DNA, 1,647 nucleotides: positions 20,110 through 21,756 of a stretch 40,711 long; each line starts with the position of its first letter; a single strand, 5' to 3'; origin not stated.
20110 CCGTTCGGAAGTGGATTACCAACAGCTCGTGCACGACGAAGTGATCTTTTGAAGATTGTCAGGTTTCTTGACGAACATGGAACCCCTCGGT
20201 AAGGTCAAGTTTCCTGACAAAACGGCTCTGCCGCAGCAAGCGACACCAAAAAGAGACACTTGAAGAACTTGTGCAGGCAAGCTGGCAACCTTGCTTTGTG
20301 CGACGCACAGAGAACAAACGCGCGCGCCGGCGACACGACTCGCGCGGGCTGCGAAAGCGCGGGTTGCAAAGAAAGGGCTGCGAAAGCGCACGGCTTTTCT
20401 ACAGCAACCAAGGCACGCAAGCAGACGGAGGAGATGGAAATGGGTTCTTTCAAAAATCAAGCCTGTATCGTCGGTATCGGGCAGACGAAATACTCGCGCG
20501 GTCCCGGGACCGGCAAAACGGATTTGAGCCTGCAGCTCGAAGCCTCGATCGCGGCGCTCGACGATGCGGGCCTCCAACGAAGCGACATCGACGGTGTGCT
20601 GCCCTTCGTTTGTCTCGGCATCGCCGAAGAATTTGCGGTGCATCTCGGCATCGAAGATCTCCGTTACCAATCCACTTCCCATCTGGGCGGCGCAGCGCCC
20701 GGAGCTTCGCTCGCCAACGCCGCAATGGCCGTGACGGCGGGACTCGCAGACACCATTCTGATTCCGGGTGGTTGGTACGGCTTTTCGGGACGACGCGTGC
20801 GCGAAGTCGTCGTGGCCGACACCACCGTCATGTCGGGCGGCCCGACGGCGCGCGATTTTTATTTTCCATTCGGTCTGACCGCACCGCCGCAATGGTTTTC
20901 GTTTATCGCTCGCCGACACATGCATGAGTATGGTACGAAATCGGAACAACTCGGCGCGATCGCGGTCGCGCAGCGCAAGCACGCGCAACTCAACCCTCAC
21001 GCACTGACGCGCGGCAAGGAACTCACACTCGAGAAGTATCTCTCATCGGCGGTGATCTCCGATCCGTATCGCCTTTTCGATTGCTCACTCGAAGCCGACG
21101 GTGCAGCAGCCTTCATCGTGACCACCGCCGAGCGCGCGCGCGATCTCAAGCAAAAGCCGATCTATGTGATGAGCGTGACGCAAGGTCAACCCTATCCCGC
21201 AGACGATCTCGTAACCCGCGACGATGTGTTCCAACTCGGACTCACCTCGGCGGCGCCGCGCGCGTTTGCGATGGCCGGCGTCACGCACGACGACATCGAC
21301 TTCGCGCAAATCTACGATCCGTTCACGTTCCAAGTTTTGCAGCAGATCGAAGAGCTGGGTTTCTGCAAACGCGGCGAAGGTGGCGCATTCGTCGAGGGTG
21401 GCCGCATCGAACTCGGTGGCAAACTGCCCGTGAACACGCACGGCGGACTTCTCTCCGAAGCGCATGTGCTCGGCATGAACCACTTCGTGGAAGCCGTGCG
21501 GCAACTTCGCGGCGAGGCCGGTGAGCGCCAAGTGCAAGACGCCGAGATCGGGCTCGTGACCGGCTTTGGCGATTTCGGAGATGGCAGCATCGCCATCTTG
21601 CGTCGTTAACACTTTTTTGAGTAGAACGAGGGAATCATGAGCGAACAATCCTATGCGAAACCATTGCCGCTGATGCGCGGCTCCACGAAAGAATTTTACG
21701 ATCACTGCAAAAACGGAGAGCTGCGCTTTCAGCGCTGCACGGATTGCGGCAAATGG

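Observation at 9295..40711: Island-level view: a bbs-like but non-canonical CoA-thioester pathway with transferase-only activation and no visible dehydrogenases of classical beta-oxidation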

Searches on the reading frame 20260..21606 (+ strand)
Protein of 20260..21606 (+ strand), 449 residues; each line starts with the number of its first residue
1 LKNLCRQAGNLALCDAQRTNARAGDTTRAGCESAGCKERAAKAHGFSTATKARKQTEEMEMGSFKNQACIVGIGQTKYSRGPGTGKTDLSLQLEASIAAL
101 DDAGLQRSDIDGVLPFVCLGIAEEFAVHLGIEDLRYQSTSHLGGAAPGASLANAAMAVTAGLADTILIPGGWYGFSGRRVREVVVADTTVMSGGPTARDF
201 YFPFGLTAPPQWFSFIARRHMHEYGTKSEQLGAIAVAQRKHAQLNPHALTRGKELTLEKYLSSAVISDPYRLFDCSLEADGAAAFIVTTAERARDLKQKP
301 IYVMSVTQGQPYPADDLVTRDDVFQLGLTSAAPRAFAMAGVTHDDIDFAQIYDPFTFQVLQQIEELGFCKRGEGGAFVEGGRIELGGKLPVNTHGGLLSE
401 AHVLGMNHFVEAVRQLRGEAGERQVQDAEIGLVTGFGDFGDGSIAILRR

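Call 5: search_protein_families(library=pfam, proteins=[window:20260-21606:+])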
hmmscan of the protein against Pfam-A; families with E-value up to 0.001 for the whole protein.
window:20260-21606:+ (449 aa): 2 families
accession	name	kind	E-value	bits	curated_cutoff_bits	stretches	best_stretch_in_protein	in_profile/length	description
PF22691.2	Thiolase_C_1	-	3.6e-48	163.4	28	1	317-442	9-136/144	Thiolase C-terminal domain-like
PF02803.24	Thiolase_C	-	2.7e-06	27.5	27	1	321-440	17-114/123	Thiolase, C-terminal domain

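Call 11: find_related_loci(query=window:20260-21606:+, collection=genome_contigs, flank=10000)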
Query window:20260-21606:+ (449 aa) in genome_contigs; peptide patterns used: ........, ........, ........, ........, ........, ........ (x = any residue, [..] = any of these).
123 stretches matched a pattern; 30 encode a relative of the query (tblastn E <= 1e-3); 30 distinct loci.
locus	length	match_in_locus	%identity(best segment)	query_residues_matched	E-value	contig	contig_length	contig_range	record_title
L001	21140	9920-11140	92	45-449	0e+0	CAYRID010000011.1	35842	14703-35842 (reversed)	MAG TPA_asm: uncultured Geobacter sp. isolate binchicken_co235_14 genome assembly, contig: NODE_2795_length_35842_cov_6.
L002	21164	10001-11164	73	61-448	0e+0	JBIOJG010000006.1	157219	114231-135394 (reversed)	MAG: Candidatus Binatia bacterium isolate GcC5-6 k141_2000464_length_157219_cov_131.2564, whole genome shotgun sequence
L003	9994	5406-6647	69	35-447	0e+0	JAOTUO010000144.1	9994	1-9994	MAG: Myxococcales bacterium isolate 13_May_SF_Bin102 13_May_SF_Bin102_scaffold_5952_c1, whole genome shotgun sequence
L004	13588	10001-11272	69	18-449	0e+0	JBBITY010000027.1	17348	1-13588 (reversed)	MAG: Desulfurellales bacterium isolate PLS170224_bin_407 NODE_1159_length_17348_cov_3.345805, whole genome shotgun seque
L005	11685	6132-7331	70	53-449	0e+0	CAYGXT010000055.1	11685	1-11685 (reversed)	MAG TPA_asm: uncultured Myxococcaceae bacterium isolate ERP119294_co1_426 genome assembly, contig: NODE_7448_length_1168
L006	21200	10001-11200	69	53-449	0e+0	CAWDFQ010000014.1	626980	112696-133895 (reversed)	MAG: uncultured delta proteobacterium isolate MFD05942.bin.2.61 genome assembly, contig: contig_8069, whole genome shotg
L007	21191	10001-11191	72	53-449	0e+0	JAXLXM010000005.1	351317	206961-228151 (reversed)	MAG: Candidatus Binatia bacterium isolate STL-DESB1 C1.37.fa-5, whole genome shotgun sequence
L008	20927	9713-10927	66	37-449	0e+0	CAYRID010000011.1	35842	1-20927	MAG TPA_asm: uncultured Geobacter sp. isolate binchicken_co235_14 genome assembly, contig: NODE_2795_length_35842_cov_6.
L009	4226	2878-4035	67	64-449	0e+0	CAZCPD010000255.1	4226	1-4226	MAG TPA_asm: uncultured Rhodocyclaceae bacterium isolate SRP286056_co3_354 genome assembly, contig: NODE_32748_length_42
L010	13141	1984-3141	67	64-449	1e-179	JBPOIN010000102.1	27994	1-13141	MAG: Pseudomonadota bacterium isolate MAG_191 c_000000554401, whole genome shotgun sequence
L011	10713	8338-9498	69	61-447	7e-179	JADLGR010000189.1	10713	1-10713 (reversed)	MAG: Deltaproteobacteria bacterium isolate SJ448 c_000000443310, whole genome shotgun sequence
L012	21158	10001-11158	67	64-449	3e-175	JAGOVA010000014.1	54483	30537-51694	MAG: Sterolibacterium sp. isolate Gw_Eff_bin_535 Gw_Eff_908_length_54483_cov_6.464309, whole genome shotgun sequence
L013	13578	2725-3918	65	48-449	6e-173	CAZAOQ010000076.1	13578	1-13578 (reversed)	MAG TPA_asm: uncultured Rhodocyclaceae bacterium isolate SRP286056_co3_482 genome assembly, contig: NODE_4920_length_135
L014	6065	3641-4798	66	64-449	2e-174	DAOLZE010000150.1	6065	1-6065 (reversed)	MAG TPA_asm: Rhodocyclaceae bacterium isolate AMR_MDS_5166 NODE_7477_length_6065_cov_5.740932, whole genome shotgun sequ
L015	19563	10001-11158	67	64-449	5e-171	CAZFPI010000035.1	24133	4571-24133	MAG TPA_asm: uncultured Sterolibacterium sp. isolate SRP278252_co2_89 genome assembly, contig: NODE_4159_length_24133_co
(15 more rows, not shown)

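Call 15: search_protein_families(library=pfam, proteins=[L008:164-538:+, L008:548-1690:+, L008:1770-3551:-, L008:3283-4113:-, L008:3639-4067:+, L008:4101-4463:+, L008:4650-5522:+, L008:4713-5471:-, L008:5640-6146:+, L008:6230-8653:+])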
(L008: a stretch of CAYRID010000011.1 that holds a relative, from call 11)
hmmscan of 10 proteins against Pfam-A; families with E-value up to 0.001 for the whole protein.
L008:164-538:+ (125 aa): 0 families

L008:548-1690:+ (381 aa): 0 families

L008:1770-3551:- (594 aa): 6 families
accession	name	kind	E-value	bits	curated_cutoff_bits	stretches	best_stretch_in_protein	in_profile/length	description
PF02518.31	HATPase_c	-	1e-24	87.5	26.4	1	482-588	3-110/111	Histidine kinase-, DNA gyrase B-, and HSP90-like ATPase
PF00512.31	HisKA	-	7.6e-08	32.7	26.9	1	358-436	2-62/66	His Kinase A (phospho-acceptor) domain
PF13188.13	PAS_8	-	6.9e-05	23.1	21.8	1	233-293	4-61/65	PAS domain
PF14501.12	HATPase_c_5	-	0.0001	22.6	22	1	482-574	3-91/102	GHKL domain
PF08448.16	PAS_4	-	0.00078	20.1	23.1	0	238-291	3-53/110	PAS fold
PF13426.13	PAS_9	-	0.00095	19.8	27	0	240-340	1-102/103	PAS domain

L008:3283-4113:- (277 aa): 0 families

L008:3639-4067:+ (143 aa): 0 families

L008:4101-4463:+ (121 aa): 1 family
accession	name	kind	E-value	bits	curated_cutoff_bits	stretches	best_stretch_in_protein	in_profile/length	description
PF01253.27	SUI1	-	8e-20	71.5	25.5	1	44-114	3-76/77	Translation initiation factor SUI1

L008:4650-5522:+ (291 aa): 2 families
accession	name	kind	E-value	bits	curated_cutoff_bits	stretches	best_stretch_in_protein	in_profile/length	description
PF00941.27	FAD_binding_5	-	1.3e-48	165.5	27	1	5-175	2-169/170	FAD binding domain in molybdopterin dehydrogenase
PF03450.22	CO_deh_flav_C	-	2.9e-25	88.8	25.5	1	183-284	2-102/102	CO dehydrogenase flavoprotein C-terminal domain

L008:4713-5471:- (253 aa): 0 families

L008:5640-6146:+ (169 aa): 3 families
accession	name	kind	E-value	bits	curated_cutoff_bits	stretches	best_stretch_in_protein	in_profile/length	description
PF01799.25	Fer2_2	-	2e-32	111.5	30.3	1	77-151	1-75/75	[2Fe-2S] binding domain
PF00111.32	Fer2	-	3.2e-09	37.1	21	1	9-63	1-55/77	2Fe-2S iron-sulfur cluster binding domain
PF13085.11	Fer2_3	-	6.1e-06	26.7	27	1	42-79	51-87/107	2Fe-2S iron-sulfur cluster binding domain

L008:6230-8653:+ (808 aa): 3 families
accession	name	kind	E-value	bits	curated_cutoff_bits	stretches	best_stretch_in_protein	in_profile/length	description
PF20256.3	MoCoBD_2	-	1.9e-66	224.9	27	1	433-736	1-283/283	Molybdopterin cofactor-binding domain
PF02738.23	MoCoBD_1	-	2e-61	207.6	27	1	160-406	2-244/244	Molybdopterin cofactor-binding domain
PF01315.27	Ald_Xan_dh_C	-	5.4e-30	104.4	31.3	1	34-142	1-109/110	Aldehyde oxidase and xanthine dehydrogenase, a/b hammerhead domain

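Call 18: search_protein_families(library=ncbifam, proteins=[window:20260-21606:+], max_evalue=0.00001)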
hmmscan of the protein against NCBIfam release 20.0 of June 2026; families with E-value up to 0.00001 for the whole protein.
window:20260-21606:+ (449 aa): 26 families (the best 25 are shown)
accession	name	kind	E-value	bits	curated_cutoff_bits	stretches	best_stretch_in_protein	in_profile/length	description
NF005892.0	PRK07855.1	subfamily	5.1e-106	354.8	469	1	63-435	3-376/390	lipid-transfer protein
NF004811.0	PRK06158.1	subfamily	5e-91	305.5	421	1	65-437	7-367/384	acetyl-CoA acetyltransferase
NF006010.0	PRK08142.1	subfamily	1.2e-72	244.8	462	1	63-438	2-372/388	thiolase domain-containing protein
NF004720.0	PRK06064.1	subfamily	2.7e-67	227.2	420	1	67-441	3-378/389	thiolase domain-containing protein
NF053570.1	AcCoTHIOL_METTL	equivalog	4e-60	203.7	600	1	68-441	4-374/385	acetyl-CoA acetyltransferase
NF009228.0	PRK12578.1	subfamily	4.6e-50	170.4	485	1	67-440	4-377/387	thiolase domain-containing protein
NF004715.0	PRK06059.1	equivalog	2.9e-48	164.8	424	1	68-448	6-398/399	lipid-transfer protein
NF006102.0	PRK08256.1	subfamily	1.6e-42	146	436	1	65-440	2-383/394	lipid-transfer protein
NF005704.0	PRK07516.1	subfamily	2.7e-42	145.1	412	1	66-437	2-374/389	thiolase domain-containing protein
NF004810.0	PRK06157.1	equivalog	4.1e-42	144.7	403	1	64-444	5-389/400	acetyl-CoA acetyltransferase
NF004982.0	PRK06365.1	equivalog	9.6e-41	140.2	695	2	59-309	9-256/430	thiolase domain-containing protein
NF006180.0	PRK08313.1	subfamily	2.9e-40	138.3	514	1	65-437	3-371/389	thiolase domain-containing protein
NF004721.0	PRK06065.1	equivalog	8.3e-37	127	455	1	64-443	8-386/393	thiolase domain-containing protein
NF053628.1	BnzsclthlBbsBGT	equivalog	9.3e-31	107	750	1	213-427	143-358/389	benzoylsuccinyl-CoA thiolase subunit BbsB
NF004936.0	PRK06289.1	equivalog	7.9e-29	100.6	375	1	71-437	8-390/405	acetyl-CoA acetyltransferase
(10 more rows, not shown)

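Call 19: search_protein_families(library=ncbifam, proteins=[L008:6230-8653:+], max_evalue=0.00001)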
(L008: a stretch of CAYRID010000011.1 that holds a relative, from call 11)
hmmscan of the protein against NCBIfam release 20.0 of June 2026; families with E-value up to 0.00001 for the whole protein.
L008:6230-8653:+ (808 aa): 13 families
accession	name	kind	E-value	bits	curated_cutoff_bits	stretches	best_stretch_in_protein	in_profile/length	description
TIGR02416.1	CO_dehy_Mo_lg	equivalog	2.6e-148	495.5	991.15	1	28-796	1-769/770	aerobic carbon-monoxide dehydrogenase large subunit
NF041018.1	glyceraldDH_alpha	equivalog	2.1e-147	492.7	790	1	19-794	2-740/741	glyceraldehyde dehydrogenase subunit alpha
NF040766.1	CODH_aero_grp5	exception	4.8e-140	468.2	950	1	18-796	3-783/785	aerobic carbon-monoxide dehydrogenase large subunit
TIGR03194.1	4hydrxCoA_A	equivalog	2.4e-115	386.6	994.55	1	27-796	4-744/746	4-hydroxybenzoyl-CoA reductase subunit alpha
NF043082.1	XdhA_XDHase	equivalog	2.4e-91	307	780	1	20-801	1-755/758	xanthine dehydrogenase subunit XdhA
TIGR03196.1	pucD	equivalog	7.5e-89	299.1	783.65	1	20-777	3-740/763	xanthine dehydrogenase subunit D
NF007426.0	PRK09970.1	equivalog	8.6e-89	298.5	916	1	19-800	5-757/761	xanthine dehydrogenase molybdenum-binding subunit XdhA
NF045668.1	pterin_aldehy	equivalog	1.5e-67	228.5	1100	2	17-573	172-720/905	molybdopterin-dependent aldehyde oxidoreductase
TIGR02965.1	xanthine_xdhB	equivalog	6.1e-64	216.5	849.5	1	32-800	13-756/758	xanthine dehydrogenase molybdopterin binding subunit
TIGR03311.1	Se_dep_XDH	equivalog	1e-61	209.1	830.45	2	18-556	160-663/848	selenium-dependent xanthine dehydrogenase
TIGR03313.1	Se_sel_red_Mo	hypoth_equivalog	2.6e-53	180.9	1101.9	3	18-163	166-314/951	molybdopterin-dependent oxidoreductase Mo/Fe-S-binding subunit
NF041671.1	peri_hyde_PaoC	equivalog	1.1e-50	172.8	1180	2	3-596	1-554/735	aldehyde oxidoreductase molybdenum-binding subunit PaoC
TIGR02969.1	mam_aldehyde_ox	subfamily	1.9e-28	98.6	1912.3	2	20-575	576-1106/1330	aldehyde oxidase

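Call 24: search_protein_families(library=pfam, proteins=[L012:20-1180:+, L012:1187-1816:+, L012:1801-2706:+, L012:2709-3191:+, L012:12397-13260:-, L012:13676-16186:+, L012:16179-16949:+, L012:17088-18230:+, L012:18464-19465:-, L012:20486-21133:-])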
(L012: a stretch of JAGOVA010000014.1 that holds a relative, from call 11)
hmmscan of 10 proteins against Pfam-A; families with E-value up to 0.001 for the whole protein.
L012:20-1180:+ (387 aa): 21 families
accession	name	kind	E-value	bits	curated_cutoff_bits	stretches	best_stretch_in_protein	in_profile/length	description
PF13428.12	TPR_14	-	3.5e-22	77.1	23.5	1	40-80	2-42/44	Tetratricopeptide repeat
PF13432.12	TPR_16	-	9.3e-20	71.2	32.7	1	77-131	1-54/65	Tetratricopeptide repeat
PF14559.12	TPR_19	-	4.1e-19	69.1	25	1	23-80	9-66/68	Tetratricopeptide repeat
PF07719.23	TPR_2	-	5.1e-16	57.9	27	0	313-345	2-34/34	Tetratricopeptide repeat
PF13431.12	TPR_17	-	2.7e-10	40.1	24.4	0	233-259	2-28/34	Tetratricopeptide repeat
PF13181.12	TPR_8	-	1.4e-09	37.8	25.7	0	285-311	7-33/34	Tetratricopeptide repeat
PF13414.12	TPR_11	-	4.8e-09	36.2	26.8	0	232-258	16-42/42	TPR repeat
PF13371.12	TPR_9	-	5.2e-09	36.4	35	0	259-319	9-69/73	Tetratricopeptide repeat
PF23914.1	TPR_CcmH_CycH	-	8.2e-09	35.9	42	1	22-102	67-150/158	Cytochrome c-type biogenesis protein H TPR domain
PF24575.1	TPR_Slam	-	1.1e-07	32.7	35.2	1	20-61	62-103/104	Surface lipoprotein assembly modifier, N-terminal TPR repeats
PF13174.12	TPR_6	-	2.4e-06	28.3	26.3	0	21-38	16-33/33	Tetratricopeptide repeat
PF13424.12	TPR_12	-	3.8e-06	27.4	30.1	0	244-309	3-75/77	Tetratricopeptide repeat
PF13176.12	TPR_7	-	4.1e-06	26.9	27.9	0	286-313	6-33/36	Tetratricopeptide repeat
PF00515.34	TPR_1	-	2.3e-05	24.5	27.8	0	285-308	7-30/34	Tetratricopeptide repeat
PF25062.1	ARM_TT21_N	-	2.7e-05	24.5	40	0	232-305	88-162/222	Tetratricopeptide repeat protein 21 N-terminal ARM repeat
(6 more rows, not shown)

L012:1187-1816:+ (210 aa): 1 family
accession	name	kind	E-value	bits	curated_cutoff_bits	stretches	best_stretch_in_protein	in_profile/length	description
PF03550.21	LolB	-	1.5e-34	119.7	23.7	1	54-206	3-151/151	Outer membrane lipoprotein LolB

L012:1801-2706:+ (302 aa): 2 families
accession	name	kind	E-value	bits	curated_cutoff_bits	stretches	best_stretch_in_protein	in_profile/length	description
PF00288.32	GHMP_kinases_N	-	5.9e-19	68.5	22.3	1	80-156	2-86/87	GHMP kinases N terminal domain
PF08544.19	GHMP_kinases_C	-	8.6e-09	36.1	21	1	216-275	22-83/85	GHMP kinases C terminal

L012:2709-3191:+ (161 aa): 1 family
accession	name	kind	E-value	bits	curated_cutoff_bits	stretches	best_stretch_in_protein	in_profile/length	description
PF04306.18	DUF456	-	1.1e-29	103.9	29.4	1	22-157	1-138/139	Protein of unknown function (DUF456)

L012:12397-13260:- (288 aa): 0 families

L012:13676-16186:+ (837 aa): 2 families
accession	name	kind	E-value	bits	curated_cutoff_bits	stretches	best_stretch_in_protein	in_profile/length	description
PF04055.27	Radical_SAM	-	1.5e-29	103.7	29.5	2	480-656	1-164/166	Radical SAM superfamily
PF19288.4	CofH_C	-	4e-15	56.2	27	1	666-784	2-117/125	CofH/MqnC C-terminal region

L012:16179-16949:+ (257 aa): 7 families
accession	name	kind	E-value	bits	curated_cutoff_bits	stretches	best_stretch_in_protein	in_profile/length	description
PF13561.12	adh_short_C2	-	1.1e-39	136.8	27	1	21-255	6-235/236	Enoyl-(Acyl carrier protein) reductase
PF00106.31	adh_short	-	6.1e-27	94.8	26.6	1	13-199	2-187/195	short chain dehydrogenase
PF08659.16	KR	-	7.1e-13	49.3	22.6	1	12-131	1-123/180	KR domain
PF01370.27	Epimerase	-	7.3e-07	29.3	20.9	1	14-95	1-74/240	NAD dependent epimerase/dehydratase family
PF16363.11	GDP_Man_Dehyd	-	0.00016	21.7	27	1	15-87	1-78/332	GDP-mannose 4,6 dehydratase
PF01488.26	Shikimate_DH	-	0.00039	20.9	24.3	1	8-70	9-68/138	Shikimate / quinate 5-dehydrogenase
PF02737.24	3HCDH_N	-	0.00072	19.9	22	0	16-91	4-75/180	3-hydroxyacyl-CoA dehydrogenase, NAD binding domain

L012:17088-18230:+ (381 aa): 1 family
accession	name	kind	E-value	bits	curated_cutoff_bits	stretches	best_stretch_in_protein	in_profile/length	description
PF03976.20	PPK2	-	1.6e-103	345.7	22.3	1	127-350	4-227/229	Polyphosphate kinase 2 (PPK2)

L012:18464-19465:- (334 aa): 2 families
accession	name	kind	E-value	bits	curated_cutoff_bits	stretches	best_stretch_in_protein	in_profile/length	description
PF00378.25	ECH_1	-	9.2e-29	101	27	1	162-331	4-173/251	Enoyl-CoA hydratase/isomerase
PF16113.10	ECH_2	-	7e-24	85.4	27.2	1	167-332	4-172/335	Enoyl-CoA hydratase/isomerase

L012:20486-21133:- (216 aa): 3 families
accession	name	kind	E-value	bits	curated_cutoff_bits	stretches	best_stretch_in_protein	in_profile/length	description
PF14559.12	TPR_19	-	0.00013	22.7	25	0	140-196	2-56/68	Tetratricopeptide repeat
PF13428.12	TPR_14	-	0.00041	21.2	23.5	0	166-191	2-27/44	Tetratricopeptide repeat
PF13432.12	TPR_16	-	0.00065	20.5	32.7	0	142-191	10-57/65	Tetratricopeptide repeat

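Call 28: search_solved_structures(query=L008:6230-8653:+, max_evalue=1e-20)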
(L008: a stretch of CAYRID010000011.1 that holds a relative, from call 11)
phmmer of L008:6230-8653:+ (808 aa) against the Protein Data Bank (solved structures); distinct sequences matched with E-value up to 1e-20: 41.
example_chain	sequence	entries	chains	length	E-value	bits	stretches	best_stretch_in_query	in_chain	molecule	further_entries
8uem_A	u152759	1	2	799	3.8e-133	448.9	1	21-804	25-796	Carbon monoxide dehydrogenase (Large chain), CoxL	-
1t3q_B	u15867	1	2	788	1.7e-124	420.2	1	18-800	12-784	quinoline 2-oxidoreductase large subunit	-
1ffu_B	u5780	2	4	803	7.9e-117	394.9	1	22-800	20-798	CUTL, MOLYBDOPROTEIN OF CARBON MONOXIDE DEHYDROGENASE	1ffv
1n5w_B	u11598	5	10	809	1.1e-111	377.9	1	18-796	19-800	Carbon monoxide dehydrogenase large chain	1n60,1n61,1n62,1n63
1zxi_B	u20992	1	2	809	1.4e-111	377.5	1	18-796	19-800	Carbon monoxide dehydrogenase large chain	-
7dqx_A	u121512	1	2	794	6e-108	365.5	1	17-800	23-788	6-hydroxypseudooxynicotine dehydrogenase complex subunit gamma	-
1rm6_A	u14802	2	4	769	2.3e-77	264.4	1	28-803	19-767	4-hydroxybenzoyl-CoA reductase alpha subunit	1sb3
4zoh_A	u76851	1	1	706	1.2e-72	248.8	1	19-593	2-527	Putative oxidoreductase molybdopterin-binding subunit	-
1sij_A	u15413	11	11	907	1.5e-37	132.7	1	9-461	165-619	Aldehyde oxidoreductase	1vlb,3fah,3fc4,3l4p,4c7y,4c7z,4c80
3hrd_A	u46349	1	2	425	2e-35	125.7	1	21-406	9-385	Nicotinate dehydrogenase large molybdopterin subunit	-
2w55_B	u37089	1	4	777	9e-33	116.9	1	32-798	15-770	XANTHINE DEHYDROGENASE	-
1jro_B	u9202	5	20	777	9.9e-33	116.8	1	32-798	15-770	xanthine dehydrogenase, chain B | XANTHINE DEHYDROGENASE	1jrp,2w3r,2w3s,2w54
1dgj_A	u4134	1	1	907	8.1e-32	113.7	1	11-573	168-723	ALDEHYDE OXIDOREDUCTASE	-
3zyv_A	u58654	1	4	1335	5.8e-29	104.3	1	20-575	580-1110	AOX3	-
3sr6_C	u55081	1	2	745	5.7e-28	101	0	22-454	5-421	Xanthine dehydrogenase/oxidase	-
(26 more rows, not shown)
